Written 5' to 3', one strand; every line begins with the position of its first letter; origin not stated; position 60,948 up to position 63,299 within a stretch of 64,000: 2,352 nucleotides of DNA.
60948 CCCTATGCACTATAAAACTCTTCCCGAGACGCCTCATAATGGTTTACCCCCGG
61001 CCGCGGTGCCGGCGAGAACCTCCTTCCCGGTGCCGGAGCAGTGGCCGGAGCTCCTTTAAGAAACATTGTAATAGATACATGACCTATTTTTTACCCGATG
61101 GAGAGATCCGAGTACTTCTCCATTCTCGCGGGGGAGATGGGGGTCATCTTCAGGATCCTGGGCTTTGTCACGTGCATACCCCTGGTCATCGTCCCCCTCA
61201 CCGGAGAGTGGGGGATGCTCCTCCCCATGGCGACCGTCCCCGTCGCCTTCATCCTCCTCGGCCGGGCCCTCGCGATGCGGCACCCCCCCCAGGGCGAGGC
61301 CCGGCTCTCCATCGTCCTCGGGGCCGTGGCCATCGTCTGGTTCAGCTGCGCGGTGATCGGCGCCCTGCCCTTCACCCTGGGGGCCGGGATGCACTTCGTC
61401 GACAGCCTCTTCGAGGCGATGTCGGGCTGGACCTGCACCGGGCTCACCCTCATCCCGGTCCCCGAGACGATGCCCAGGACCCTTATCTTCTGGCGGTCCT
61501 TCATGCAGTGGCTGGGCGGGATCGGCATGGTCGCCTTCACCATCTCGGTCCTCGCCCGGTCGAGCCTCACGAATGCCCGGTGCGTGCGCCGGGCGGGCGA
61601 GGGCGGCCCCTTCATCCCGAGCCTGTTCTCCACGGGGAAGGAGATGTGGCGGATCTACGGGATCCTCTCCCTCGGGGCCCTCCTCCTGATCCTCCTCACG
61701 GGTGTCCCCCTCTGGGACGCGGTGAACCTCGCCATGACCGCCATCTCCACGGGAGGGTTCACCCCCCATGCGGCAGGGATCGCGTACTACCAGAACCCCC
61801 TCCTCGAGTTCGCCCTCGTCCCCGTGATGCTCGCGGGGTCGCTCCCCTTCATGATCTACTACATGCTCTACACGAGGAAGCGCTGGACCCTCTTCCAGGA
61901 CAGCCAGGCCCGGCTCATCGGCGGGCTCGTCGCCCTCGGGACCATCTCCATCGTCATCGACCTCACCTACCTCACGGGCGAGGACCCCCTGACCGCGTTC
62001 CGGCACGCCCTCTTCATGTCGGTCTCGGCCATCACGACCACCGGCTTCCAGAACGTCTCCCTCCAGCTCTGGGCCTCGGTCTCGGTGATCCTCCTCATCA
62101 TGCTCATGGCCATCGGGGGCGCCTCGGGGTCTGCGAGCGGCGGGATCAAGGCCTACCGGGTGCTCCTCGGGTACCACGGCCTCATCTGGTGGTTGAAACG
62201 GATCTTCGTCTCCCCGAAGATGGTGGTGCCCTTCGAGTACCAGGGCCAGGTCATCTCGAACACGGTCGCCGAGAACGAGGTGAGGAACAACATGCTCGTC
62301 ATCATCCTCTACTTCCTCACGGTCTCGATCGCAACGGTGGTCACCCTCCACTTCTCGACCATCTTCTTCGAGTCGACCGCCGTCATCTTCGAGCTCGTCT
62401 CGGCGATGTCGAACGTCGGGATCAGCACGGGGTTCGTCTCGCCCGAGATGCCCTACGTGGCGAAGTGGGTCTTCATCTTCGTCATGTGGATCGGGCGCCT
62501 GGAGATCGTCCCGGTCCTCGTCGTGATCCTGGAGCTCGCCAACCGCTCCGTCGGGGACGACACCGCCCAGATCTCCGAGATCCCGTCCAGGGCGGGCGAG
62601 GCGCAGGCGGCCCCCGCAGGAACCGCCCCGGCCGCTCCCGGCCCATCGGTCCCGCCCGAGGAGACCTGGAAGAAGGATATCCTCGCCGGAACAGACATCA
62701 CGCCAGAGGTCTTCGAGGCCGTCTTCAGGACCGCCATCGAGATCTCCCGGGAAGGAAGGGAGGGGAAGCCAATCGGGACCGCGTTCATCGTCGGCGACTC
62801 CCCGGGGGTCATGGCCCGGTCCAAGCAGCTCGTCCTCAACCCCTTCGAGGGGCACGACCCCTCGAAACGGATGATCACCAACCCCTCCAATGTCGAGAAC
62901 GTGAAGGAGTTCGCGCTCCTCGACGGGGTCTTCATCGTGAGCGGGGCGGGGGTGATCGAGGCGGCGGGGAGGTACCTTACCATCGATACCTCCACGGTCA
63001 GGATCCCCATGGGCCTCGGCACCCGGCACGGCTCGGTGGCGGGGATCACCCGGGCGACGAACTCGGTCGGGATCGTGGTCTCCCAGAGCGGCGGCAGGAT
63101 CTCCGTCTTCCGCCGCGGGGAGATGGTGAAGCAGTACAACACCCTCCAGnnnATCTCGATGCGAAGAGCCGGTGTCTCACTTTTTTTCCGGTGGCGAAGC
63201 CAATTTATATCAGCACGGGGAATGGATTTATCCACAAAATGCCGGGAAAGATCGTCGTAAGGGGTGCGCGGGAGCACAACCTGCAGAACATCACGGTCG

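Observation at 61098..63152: K+ transporter (TrkH) covalently fused to a DisA_N / diadenylate-cyclase-like domain with altered catalytic motifs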

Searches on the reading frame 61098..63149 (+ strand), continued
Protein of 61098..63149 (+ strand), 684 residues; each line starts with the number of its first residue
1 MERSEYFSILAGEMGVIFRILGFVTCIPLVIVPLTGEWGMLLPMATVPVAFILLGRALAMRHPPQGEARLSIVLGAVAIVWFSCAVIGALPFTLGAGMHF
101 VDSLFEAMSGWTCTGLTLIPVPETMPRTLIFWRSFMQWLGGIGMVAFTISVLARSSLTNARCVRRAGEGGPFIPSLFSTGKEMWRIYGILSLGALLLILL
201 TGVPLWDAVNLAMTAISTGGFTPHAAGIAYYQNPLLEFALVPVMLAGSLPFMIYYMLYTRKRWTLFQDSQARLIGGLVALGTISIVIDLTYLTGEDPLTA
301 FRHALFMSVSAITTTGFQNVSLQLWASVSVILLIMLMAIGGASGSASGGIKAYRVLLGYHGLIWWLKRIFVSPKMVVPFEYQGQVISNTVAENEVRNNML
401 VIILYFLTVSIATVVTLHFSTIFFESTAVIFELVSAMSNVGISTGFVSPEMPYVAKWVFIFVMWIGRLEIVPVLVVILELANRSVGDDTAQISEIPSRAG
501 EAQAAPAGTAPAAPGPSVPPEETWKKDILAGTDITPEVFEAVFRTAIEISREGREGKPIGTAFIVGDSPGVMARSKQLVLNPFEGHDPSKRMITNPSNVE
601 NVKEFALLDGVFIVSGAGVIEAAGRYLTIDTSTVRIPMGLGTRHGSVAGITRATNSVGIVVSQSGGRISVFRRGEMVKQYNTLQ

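Call 68: find_encoding_contigs(protein=P0060, flank=5000, max_places=2)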
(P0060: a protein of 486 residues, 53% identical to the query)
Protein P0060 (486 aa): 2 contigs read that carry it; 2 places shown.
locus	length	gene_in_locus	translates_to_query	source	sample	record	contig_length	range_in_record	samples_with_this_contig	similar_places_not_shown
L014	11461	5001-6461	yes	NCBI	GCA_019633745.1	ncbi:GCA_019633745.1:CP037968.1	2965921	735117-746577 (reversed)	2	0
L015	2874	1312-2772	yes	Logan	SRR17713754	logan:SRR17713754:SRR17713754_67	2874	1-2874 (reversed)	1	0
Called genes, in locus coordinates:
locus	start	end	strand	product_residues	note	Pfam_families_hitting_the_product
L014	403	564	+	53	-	PF00301:Rubredoxin, PF21349:RUBY_RBDX (faint)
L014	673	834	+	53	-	PF00301:Rubredoxin, PF21349:RUBY_RBDX (faint)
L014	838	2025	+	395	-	PF00753:Lactamase_B, PF19583:ODP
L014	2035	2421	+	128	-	PF06397:Desulfoferrod_N, PF01880:Desulfoferrodox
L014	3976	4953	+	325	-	PF00485:PRK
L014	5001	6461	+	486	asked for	PF02386:TrkH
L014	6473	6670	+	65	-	-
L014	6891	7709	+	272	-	PF00142:Fer4_NifH, PF01656:CbiA, PF10609:ParA (faint), PF13614:AAA_31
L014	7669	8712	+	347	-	PF00148:Oxidored_nitro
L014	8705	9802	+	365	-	PF00148:Oxidored_nitro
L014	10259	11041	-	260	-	PF02361:CbiQ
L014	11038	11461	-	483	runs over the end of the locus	PF00437:T2SSE (faint), PF03193:RsgA_GTPase (faint), PF00005:ABC_tran, PF01078:Mg_chelatase (faint), PF02367:TsaE (faint), PF02463:SMC_N (faint), PF00005:ABC_tran, PF13304:AAA_21 (weak), +17 more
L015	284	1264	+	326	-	PF00485:PRK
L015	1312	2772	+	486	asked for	PF02386:TrkH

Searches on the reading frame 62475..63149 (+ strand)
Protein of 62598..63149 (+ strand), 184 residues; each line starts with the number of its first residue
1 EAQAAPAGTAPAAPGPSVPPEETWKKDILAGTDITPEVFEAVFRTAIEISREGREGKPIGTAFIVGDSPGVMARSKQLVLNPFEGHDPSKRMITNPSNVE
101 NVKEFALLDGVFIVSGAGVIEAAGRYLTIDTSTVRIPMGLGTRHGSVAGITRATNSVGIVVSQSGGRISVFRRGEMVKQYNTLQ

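Call 5: search_solved_structures(query=window:62598-63149:+, max_evalue=10, show_alignments=3)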
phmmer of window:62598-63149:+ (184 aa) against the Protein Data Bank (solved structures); distinct sequences matched with E-value up to 10: 17.
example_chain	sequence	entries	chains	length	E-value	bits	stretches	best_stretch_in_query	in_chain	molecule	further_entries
6hvl_A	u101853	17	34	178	3.9e-07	33.3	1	106-179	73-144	Diadenylate cyclase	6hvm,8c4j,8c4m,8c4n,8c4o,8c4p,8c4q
4rv7_A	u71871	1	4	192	4.5e-07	33.1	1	106-179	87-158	Diadenylate cyclase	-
8ogk_A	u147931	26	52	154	2.7e-06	30.6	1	106-179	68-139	Cyclic di-AMP synthase CdaA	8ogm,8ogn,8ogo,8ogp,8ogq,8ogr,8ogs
9g0g_A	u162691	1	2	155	2.7e-06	30.5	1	106-179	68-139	Cyclic di-AMP synthase CdaA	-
6hvn_A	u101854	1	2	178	2.9e-06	30.4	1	106-179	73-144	Diadenylate cyclase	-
6huw_A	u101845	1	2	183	3.5e-06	30.2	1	106-179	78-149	Diadenylate cyclase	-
7ojs_H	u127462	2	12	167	3.5e-06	30.2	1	106-179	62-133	Cyclic di-AMP synthase CdaA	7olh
6gyw_A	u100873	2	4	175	4.6e-06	29.8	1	106-177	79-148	Diadenylate cyclase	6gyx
6gyy_A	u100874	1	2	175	5.7e-06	29.5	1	106-177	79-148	Diadenylate cyclase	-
8ofo_AAA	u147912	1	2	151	7.7e-06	29.1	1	106-177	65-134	Diadenylate cyclase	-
7l8n_A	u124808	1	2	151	0.00013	25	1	106-178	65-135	Diadenylate cyclase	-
9g69_C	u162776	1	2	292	0.002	21.2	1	106-177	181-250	Diadenylate cyclase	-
8ofj_B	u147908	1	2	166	0.0023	21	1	103-175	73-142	Diadenylate cyclase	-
7dfx_A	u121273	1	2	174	0.0028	20.7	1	104-179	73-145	DAC domain-containing protein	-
7dg0_A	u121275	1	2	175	0.0028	20.7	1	104-179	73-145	DAC domain-containing protein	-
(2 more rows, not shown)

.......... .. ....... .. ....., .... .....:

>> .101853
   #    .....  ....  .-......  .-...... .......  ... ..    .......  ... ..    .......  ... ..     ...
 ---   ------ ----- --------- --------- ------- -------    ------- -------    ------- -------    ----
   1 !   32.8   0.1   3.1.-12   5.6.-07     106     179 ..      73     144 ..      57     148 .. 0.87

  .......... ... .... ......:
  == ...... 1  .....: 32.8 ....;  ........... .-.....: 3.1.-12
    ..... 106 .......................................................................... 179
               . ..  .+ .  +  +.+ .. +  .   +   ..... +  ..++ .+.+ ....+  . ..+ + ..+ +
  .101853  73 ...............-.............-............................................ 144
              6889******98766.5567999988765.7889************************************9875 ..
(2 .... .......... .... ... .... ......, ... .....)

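Call 20: find_homologous_proteins(query=window:62652-63149:+, max_evalue=0.001)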
Query window:62652-63149:+ (166 aa): 316 proteins with E <= 0.001 among 423 candidates; the best 120 are listed.
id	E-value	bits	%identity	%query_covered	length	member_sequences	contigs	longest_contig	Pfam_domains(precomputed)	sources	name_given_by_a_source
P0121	1.6e-93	329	92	100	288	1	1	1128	PF02457.22,PF00815.26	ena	-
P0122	2.0e-88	312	86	99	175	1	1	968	PF02457.22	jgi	jgi:DNA integrity scanning protein DisA with diadenylate cyclase activity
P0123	8.9e-88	310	85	99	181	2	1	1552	PF02457.22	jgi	jgi:DNA integrity scanning protein DisA with diadenylate cyclase activity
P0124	6.0e-80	285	79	99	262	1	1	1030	PF02457.22,PF02386.23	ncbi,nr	ncbi:MAG TPA: diadenylate cyclase, partial [Methanomicrobiales archaeon]|nr:diadenylate cyclase [Met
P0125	5.4e-79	282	79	99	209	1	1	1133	PF02457.22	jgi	jgi:DNA integrity scanning protein DisA with diadenylate cyclase activity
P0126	9.4e-78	277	79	99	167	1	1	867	PF02457.22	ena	-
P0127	2.2e-76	273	76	99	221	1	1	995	PF02457.22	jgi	-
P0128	2.8e-75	269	75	99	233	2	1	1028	PF02457.22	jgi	jgi:hypothetical protein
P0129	2.2e-70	254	71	99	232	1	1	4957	PF02457.22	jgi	jgi:DNA integrity scanning protein DisA with diadenylate cyclase activity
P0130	2.9e-70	253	71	99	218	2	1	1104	PF02457.22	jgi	jgi:DNA integrity scanning protein DisA with diadenylate cyclase activity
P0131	2.2e-61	224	63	95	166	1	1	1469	PF02457.22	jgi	jgi:DNA integrity scanning protein DisA with diadenylate cyclase activity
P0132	3.8e-60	220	66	92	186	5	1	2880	PF02457.22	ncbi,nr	ncbi:MAG TPA: hypothetical protein HA263_07650 [Methanoregulaceae archaeon]|nr:hypothetical protein 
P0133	6.0e-60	220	69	90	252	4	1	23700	PF02457.22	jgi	jgi:DNA integrity scanning protein DisA with diadenylate cyclase activity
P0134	6.5e-59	216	63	93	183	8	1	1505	PF02457.22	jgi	jgi:DNA integrity scanning protein DisA with diadenylate cyclase activity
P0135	1.3e-58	215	63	93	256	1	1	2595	PF02457.22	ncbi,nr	ncbi:MAG: diadenylate cyclase, partial [Methanomicrobiales archaeon]|nr:diadenylate cyclase [Methano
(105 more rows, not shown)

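Call 25: find_related_loci(query=A3, collection=genome_contigs, flank=8000)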
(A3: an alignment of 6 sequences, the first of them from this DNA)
Query A3 (225 aa) in genome_contigs; peptide patterns used: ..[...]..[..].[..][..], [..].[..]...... (x = any residue, [..] = any of these).
600 stretches matched a pattern (row limit reached: there are more); 10 encode a relative of the query (tblastn E <= 1e-3); 10 distinct loci.
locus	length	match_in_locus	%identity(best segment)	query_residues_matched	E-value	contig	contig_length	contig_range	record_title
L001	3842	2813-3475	67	1-224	5e-92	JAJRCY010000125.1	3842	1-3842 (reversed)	MAG: Methanomicrobiales archaeon isolate OWC_0076 OWC_0076_scaffold47730, whole genome shotgun sequence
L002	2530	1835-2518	61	1-224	4e-88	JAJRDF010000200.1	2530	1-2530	MAG: Methanomicrobiales archaeon isolate OWC_0083 OWC_0083_scaffold_85576, whole genome shotgun sequence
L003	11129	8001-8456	59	67-218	1e-58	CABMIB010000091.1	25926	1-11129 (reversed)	uncultured archaeon isolate LFW-280_3_1 genome assembly, contig: LFW28031_72, whole genome shotgun sequence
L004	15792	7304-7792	56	60-218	2e-58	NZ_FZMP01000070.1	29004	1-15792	Candidatus Methanoperedens nitroreducens isolate Mnv1, whole genome shotgun sequence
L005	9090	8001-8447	58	67-215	7e-56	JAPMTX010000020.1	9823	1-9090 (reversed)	MAG: Candidatus Methanoperedens sp. isolate LC 1 LC_0.1_scaffold_4648, whole genome shotgun sequence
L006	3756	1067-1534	54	67-222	6e-50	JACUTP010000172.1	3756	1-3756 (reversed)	MAG: Candidatus Methanoperedenaceae archaeon isolate Kmv03 NODE_11292_length_3756_cov_181.911916, whole genome shotgun s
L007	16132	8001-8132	40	1-53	1e-6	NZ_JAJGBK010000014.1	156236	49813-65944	MAG: Methanoculleus sp. isolate NL_3.1 k141_6921, whole genome shotgun sequence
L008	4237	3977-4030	89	1-18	2e-5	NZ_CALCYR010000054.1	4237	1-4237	MAG: uncultured Methanobrevibacter sp. isolate ERR1278103_bin.200_CONCOCT_v1.1_MAG ERZ841272.28624, whole genome shotgun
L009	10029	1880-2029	40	1-56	2e-5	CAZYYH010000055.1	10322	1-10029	MAG TPA_asm: uncultured Halobacteriales archaeon isolate binchicken_co207_96 genome assembly, contig: NODE_7498_length_1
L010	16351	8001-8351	28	90-225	2e-5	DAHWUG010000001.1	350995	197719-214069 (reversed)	MAG TPA_asm: Nanoarchaeota archaeon isolate clean1988 NODE_1_length_350995_cov_6.132942, whole genome shotgun sequence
